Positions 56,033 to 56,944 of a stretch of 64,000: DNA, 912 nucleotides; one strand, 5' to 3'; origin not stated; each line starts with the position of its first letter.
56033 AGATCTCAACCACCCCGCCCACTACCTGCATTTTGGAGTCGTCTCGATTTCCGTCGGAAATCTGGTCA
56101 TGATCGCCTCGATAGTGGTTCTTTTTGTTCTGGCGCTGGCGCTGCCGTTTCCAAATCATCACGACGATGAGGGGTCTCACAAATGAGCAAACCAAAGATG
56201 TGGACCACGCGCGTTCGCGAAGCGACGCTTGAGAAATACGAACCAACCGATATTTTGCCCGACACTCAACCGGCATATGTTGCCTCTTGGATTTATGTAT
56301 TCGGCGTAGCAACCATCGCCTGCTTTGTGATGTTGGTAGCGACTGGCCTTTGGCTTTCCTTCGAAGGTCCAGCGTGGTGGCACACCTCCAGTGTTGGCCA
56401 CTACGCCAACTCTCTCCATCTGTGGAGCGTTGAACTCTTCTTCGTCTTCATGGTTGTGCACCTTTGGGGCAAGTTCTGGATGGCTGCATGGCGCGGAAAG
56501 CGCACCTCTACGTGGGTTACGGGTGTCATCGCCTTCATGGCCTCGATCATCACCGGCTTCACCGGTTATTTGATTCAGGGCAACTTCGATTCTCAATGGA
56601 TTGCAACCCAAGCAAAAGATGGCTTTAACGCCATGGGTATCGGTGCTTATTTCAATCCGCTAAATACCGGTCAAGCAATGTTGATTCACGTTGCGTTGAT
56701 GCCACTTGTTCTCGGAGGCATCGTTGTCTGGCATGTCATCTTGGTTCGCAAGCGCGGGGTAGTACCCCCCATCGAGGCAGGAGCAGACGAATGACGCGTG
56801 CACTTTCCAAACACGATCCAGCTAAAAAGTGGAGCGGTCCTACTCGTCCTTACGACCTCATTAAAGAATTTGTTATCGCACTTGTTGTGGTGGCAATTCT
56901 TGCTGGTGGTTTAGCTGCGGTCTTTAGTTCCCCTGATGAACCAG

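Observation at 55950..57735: Orphan split cytochrome b6 / subunit-IV-like module with a His-rich mini-protein and no Rieske or cytochrome c partner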

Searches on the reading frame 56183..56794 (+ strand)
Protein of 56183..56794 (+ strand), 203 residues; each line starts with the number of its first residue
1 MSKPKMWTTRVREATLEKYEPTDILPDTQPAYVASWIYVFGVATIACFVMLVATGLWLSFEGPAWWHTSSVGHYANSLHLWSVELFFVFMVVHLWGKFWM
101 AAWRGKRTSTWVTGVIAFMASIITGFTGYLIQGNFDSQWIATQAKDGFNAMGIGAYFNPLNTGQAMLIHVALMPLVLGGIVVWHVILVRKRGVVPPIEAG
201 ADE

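Call 3: search_protein_families(library=pfam, proteins=[window:56183-56794:+], max_evalue=0.1)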
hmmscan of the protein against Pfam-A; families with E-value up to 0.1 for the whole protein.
window:56183-56794:+ (203 aa): 5 families
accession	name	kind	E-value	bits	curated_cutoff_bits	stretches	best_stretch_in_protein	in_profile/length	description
PF13631.11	Cytochrom_B_N_2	-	3.4e-12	47.1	27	1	85-197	2-125/169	Cytochrome b(N-terminal)/b6/petB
PF00033.24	Cytochrome_B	-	3.3e-08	34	27.2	1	35-142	11-129/189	Cytochrome b/b6/petB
PF14358.11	DUF4405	-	1.7e-05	25.7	26.7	1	42-95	4-63/66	Domain of unknown function (DUF4405)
PF01292.26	Ni_hydr_CYTB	-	0.0033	17.6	30.1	1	32-104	95-169/179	Prokaryotic cytochrome b561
PF13273.12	DUF4064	-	0.035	14.8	32.1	0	106-182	1-78/102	Protein of unknown function (DUF4064)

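Call 4: search_protein_families(library=ncbifam, proteins=[window:56183-56794:+], max_evalue=0.1)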
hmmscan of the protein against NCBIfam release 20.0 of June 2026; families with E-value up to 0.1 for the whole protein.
window:56183-56794:+ (203 aa): 4 families
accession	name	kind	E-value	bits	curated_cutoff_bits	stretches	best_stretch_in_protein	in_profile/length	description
NF040969.1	cytb_ExtP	equivalog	3.3e-14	53.2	290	1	31-194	18-203/205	selenite/tellurite reduction operon b-type cytochrome ExtP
NF002990.0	PRK03735.1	subfamily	1.4e-12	47.9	325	1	29-196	32-222/223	cytochrome b6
NF050120.1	bc1_QcrB_actin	exception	4.1e-05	22.7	500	1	76-188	92-215/458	cytochrome bc1 complex cytochrome b subunit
NF041076.1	cyt_b_SoxC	equivalog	0.085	11.7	740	0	38-192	28-185/542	proton pump complex cytochrome B SoxC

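Call 5: search_solved_structures(query=window:56183-56794:+, max_evalue=1, show_alignments=2)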
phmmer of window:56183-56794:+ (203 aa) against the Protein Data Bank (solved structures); distinct sequences matched with E-value up to 1: 37.
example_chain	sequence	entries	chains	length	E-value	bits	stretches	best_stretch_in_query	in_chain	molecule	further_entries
1q90_B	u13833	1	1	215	4.6e-11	46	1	24-196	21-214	Cytochrome b6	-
6rqf_I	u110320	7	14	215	1.8e-09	40.8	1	24-196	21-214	Cytochrome b6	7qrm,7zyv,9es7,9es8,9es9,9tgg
8q1b_C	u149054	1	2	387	1e-08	38.3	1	45-197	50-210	Cytochrome b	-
2zt9_A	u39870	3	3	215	2e-08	37.4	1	26-196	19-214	Cytochrome b6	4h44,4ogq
1vf5_A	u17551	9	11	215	1.4e-07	34.6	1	29-196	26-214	CYTOCHROME B6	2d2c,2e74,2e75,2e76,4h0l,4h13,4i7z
7r0w_I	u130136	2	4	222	3.8e-07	33.2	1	26-196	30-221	Cytochrome b6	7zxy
6hwh_b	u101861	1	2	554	1.7e-06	31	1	72-137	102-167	Ubiquinol-cytochrome C reductase QcrB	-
8ovc_N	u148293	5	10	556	1.8e-06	31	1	72-137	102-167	Cytochrome bc1 complex cytochrome b subunit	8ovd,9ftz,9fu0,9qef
7rh5_E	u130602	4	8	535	1.8e-06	31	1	72-137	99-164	Cytochrome bc1 complex cytochrome b subunit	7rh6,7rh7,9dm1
6adq_B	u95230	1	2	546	2.3e-06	30.6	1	72-137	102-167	Ubiquinol-cytochrome c reductase cytochrome b subunit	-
9gy6_B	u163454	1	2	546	5.5e-06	29.4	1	72-136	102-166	Cytochrome bc1 complex cytochrome b subunit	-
8hcr_B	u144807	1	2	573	1.3e-05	28.2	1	72-134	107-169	Cytochrome bc1 complex cytochrome b subunit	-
7e1v_N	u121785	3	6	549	1.5e-05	28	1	72-134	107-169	Cytochrome bc1 complex cytochrome b subunit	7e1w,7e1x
7q21_B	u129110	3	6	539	3e-05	27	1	72-188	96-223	Cytochrome bc1 complex cytochrome b subunit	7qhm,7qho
6nin_A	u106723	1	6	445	0.00011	25.2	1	34-155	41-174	Cytochrome b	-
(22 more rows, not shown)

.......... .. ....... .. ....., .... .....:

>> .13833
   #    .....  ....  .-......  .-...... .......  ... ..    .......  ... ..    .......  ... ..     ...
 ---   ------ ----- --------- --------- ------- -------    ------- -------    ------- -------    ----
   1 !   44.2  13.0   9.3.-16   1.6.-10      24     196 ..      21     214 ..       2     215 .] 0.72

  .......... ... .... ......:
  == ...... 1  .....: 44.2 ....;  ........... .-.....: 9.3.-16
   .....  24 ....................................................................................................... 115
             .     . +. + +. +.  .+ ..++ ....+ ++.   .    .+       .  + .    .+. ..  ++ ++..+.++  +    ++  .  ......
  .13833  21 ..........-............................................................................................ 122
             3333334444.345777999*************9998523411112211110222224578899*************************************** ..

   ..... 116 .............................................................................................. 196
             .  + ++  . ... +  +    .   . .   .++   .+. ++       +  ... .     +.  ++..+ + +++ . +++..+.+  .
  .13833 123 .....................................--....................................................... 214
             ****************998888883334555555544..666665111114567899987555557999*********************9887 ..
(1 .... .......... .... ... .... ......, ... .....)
